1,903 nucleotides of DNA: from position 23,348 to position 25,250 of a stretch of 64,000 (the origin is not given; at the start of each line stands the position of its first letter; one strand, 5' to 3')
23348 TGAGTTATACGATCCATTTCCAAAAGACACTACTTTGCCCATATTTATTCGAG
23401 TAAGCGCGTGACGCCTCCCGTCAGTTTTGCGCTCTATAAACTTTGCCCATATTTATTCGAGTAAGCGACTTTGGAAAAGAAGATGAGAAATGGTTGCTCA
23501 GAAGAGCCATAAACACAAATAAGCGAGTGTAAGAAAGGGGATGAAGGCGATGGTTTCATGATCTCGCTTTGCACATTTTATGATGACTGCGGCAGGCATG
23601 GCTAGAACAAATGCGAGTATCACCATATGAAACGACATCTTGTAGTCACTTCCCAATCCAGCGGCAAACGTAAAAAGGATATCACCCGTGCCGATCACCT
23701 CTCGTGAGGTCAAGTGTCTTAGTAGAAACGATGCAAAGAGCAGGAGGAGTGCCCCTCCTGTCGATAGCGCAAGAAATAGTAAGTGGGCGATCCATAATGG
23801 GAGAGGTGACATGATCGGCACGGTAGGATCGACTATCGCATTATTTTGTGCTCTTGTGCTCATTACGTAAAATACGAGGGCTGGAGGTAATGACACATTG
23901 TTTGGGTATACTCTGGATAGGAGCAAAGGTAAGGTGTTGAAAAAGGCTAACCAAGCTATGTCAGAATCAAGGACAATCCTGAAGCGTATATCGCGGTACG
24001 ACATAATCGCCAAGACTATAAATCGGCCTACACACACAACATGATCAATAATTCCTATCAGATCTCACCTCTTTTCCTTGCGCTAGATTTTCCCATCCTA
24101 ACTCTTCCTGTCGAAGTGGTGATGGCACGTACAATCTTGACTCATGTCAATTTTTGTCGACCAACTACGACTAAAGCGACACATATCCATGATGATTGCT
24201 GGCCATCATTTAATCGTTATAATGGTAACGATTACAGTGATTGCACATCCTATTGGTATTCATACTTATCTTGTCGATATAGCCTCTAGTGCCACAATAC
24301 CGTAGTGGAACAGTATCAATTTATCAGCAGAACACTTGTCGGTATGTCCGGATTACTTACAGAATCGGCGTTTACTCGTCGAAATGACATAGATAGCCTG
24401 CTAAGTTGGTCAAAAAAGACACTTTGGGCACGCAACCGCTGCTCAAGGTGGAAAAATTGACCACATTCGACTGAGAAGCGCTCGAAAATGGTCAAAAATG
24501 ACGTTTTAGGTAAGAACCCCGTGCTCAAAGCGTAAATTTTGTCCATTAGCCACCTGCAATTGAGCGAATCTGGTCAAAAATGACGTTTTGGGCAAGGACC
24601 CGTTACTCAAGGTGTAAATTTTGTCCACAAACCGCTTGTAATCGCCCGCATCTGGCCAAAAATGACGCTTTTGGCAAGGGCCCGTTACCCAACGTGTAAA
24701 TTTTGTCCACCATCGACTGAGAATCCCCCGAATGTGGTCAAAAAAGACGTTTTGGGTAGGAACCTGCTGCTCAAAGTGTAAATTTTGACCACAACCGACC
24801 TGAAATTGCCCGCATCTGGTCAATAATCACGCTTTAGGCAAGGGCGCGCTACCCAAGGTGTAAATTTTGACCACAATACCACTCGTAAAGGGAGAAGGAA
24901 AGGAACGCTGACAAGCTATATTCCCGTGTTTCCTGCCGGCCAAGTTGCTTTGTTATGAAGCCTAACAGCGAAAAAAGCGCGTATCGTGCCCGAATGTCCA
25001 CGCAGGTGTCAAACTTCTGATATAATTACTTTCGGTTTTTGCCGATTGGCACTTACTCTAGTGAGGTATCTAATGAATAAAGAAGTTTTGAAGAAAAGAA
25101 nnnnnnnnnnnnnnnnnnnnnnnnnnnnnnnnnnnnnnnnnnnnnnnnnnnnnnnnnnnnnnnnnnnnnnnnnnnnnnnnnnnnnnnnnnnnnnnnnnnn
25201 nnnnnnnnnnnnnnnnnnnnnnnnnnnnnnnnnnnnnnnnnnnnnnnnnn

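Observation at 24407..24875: Strictly phased 82-bp tandem array of hairpin-forming units upstream of glgP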

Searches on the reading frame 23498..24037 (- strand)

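Call 41: search_protein_families(library=pfam, proteins=[window:23498-24037:-], max_evalue=0.01)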
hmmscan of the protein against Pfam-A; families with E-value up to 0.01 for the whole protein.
window:23498-24037:- (179 aa): 1 family
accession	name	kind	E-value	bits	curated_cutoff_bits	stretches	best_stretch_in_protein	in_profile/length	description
PF01478.23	Peptidase_A24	-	0.00026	21.8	26.5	0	75-149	61-102/104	Type IV leader peptidase family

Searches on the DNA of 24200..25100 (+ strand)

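Call 12: search_rna_families(source=window, start=24200, end=25100, threshold=evalue, max_evalue=10)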
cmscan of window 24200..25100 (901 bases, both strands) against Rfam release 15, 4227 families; matches with E-value up to 10: 1.
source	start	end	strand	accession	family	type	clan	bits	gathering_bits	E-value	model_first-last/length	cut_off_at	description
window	24928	25046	-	RF01992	VIS1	Gene; lncRNA;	-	16.5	100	4.2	74-202/202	no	Viral integration site 1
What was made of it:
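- On Rfam structured RNA families: A permissive scan of 24200-25100 gives one chance hit at E=4.2 (call 12).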

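Call 15: search_dna_similar(query=window:24300-24950:+, collection=plasmids, mode=distant, max_evalue=0.01)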
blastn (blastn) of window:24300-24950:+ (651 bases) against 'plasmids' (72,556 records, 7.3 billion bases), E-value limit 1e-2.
No match.

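Call 16: search_dna_similar(query=window:24300-24950:+, collection=phages, mode=distant, max_evalue=0.01)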
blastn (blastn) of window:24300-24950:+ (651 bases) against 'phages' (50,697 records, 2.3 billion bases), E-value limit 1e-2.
No match.
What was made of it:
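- Tried and rejected: blastn against plasmids and phages gave nothing (calls 15, 16).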

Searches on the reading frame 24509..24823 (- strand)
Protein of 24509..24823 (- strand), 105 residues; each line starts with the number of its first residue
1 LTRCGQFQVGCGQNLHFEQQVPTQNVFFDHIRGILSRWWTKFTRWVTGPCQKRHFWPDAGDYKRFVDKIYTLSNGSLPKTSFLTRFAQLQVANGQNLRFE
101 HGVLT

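Call 58: find_homologous_proteins(query=window:24509-24823:-, max_evalue=0.01)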
Query seq(105 aa) (105 aa): 1 proteins with E <= 0.01 among 1 candidates.
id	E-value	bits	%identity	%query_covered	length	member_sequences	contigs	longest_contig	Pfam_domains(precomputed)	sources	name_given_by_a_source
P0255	1.3e-45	172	57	100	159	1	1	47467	-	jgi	-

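Call 59: find_encoding_contigs(protein=P0255, flank=6000, max_places=4)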
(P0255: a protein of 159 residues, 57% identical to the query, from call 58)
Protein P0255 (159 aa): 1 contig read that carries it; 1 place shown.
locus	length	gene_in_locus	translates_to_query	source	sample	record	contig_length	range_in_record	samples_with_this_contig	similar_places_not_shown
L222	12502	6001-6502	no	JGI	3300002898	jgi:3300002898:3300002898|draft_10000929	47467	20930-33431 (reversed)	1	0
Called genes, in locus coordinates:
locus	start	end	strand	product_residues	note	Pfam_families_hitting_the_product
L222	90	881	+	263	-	PF13938:DUF4213, PF04016:DUF364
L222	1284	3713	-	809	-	PF12773:DZR (faint), PF17032:Zn_ribbon_15 (faint), PF13240:Zn_Ribbon_1 (faint), PF13248:Zn_ribbon_3 (faint), PF18912:DZR_2 (faint), PF24460:DUF7575 (faint)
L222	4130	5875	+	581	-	PF00092:VWA, PF13519:VWA_2, PF13768:VWA_3 (weak), PF22819:TcaA_5th (weak)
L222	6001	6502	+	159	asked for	-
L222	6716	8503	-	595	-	PF17297:PEPCK_N, PF00821:PEPCK_GTP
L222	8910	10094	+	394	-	PF00155:Aminotran_1_2, PF01212:Beta_elim_lyase (weak), PF01053:Cys_Met_Meta_PP (weak), PF00266:Aminotran_5 (weak), PF01041:DegT_DnrJ_EryC1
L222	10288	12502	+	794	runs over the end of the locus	PF00933:Glyco_hydro_3, PF01915:Glyco_hydro_3_C, PF14310:Fn3-like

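Call 65: search_protein_representatives(protein=P0255)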
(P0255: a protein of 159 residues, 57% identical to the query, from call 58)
Query: 159 residues. Proteins with E-value up to 0.001 (for the whole library): 3; up to 1e-10: 1; up to 1e-30: 1. The best 3 are listed.
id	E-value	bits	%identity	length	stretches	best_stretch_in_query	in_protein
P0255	2.7e-107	372.4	100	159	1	1-159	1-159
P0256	1.2e-05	41.6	51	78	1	83-135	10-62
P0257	4.0e-05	40.0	49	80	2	108-141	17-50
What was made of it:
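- In protein databases of 5.8 billion and 1.84 billion sequences, only three spurious ORFs match, and all three lie on arrays of this organism (calls 58, 65).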

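Call 68: find_encoding_contigs(protein=P0256, flank=5000, max_places=4)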
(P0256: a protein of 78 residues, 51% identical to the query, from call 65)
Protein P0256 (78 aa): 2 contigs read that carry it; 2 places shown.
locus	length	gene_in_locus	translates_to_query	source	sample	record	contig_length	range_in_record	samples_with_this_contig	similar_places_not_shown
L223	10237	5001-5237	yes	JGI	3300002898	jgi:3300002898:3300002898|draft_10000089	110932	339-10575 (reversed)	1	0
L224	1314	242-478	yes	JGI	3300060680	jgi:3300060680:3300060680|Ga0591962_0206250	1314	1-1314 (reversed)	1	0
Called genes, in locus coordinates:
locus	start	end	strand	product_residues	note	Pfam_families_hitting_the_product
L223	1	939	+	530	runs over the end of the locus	-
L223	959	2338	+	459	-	-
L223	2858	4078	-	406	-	PF01161:PBP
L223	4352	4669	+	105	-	-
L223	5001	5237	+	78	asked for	-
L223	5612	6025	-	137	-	PF00258:Flavodoxin_1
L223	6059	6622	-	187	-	PF12672:DUF3793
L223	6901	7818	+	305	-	PF07859:Abhydrolase_3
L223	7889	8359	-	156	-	PF28469:DUF8410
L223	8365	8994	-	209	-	PF13489:Methyltransf_23, PF13847:Methyltransf_31 (weak), PF08241:Methyltransf_11, PF08242:Methyltransf_12, PF13649:Methyltransf_25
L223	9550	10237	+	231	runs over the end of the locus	PF02463:SMC_N (faint), PF00005:ABC_tran, PF13304:AAA_21 (faint)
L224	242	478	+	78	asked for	-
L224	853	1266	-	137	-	PF00258:Flavodoxin_1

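Call 69: find_encoding_contigs(protein=P0257, flank=5000, max_places=4)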
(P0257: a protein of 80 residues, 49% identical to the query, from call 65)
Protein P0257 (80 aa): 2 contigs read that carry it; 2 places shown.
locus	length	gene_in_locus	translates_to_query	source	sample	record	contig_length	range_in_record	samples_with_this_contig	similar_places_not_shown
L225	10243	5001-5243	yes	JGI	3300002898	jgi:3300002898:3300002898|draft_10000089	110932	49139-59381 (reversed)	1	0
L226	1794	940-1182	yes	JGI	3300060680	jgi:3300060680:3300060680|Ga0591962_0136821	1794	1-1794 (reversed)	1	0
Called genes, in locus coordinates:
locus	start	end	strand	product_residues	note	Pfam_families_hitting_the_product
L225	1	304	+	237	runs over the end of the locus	PF07155:ECF-ribofla_trS, PF12822:ECF_trnsprt (weak)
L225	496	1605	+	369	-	PF01571:GCV_T, PF08669:GCV_T_C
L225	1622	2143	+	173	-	PF01597:GCV_H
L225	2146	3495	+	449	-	PF02347:GDC-P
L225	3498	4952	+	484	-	PF02347:GDC-P, PF00266:Aminotran_5 (weak), PF21478:GcvP2_C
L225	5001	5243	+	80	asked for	-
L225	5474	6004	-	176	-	PF00571:CBS (weak)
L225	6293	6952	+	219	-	PF07719:TPR_2 (faint), PF13424:TPR_12 (faint), PF13428:TPR_14 (faint), PF13432:TPR_16 (faint), PF14559:TPR_19 (faint)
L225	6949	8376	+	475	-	PF01554:MatE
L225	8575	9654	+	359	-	PF00561:Abhydrolase_1 (faint), PF12146:Hydrolase_4 (weak), PF12697:Abhydrolase_6 (weak), PF12146:Hydrolase_4 (weak)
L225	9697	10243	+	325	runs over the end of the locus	PF08279:HTH_11, PF13412:HTH_24 (weak), PF03099:BPL_LplA_LipB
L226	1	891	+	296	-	?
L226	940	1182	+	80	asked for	-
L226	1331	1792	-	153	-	?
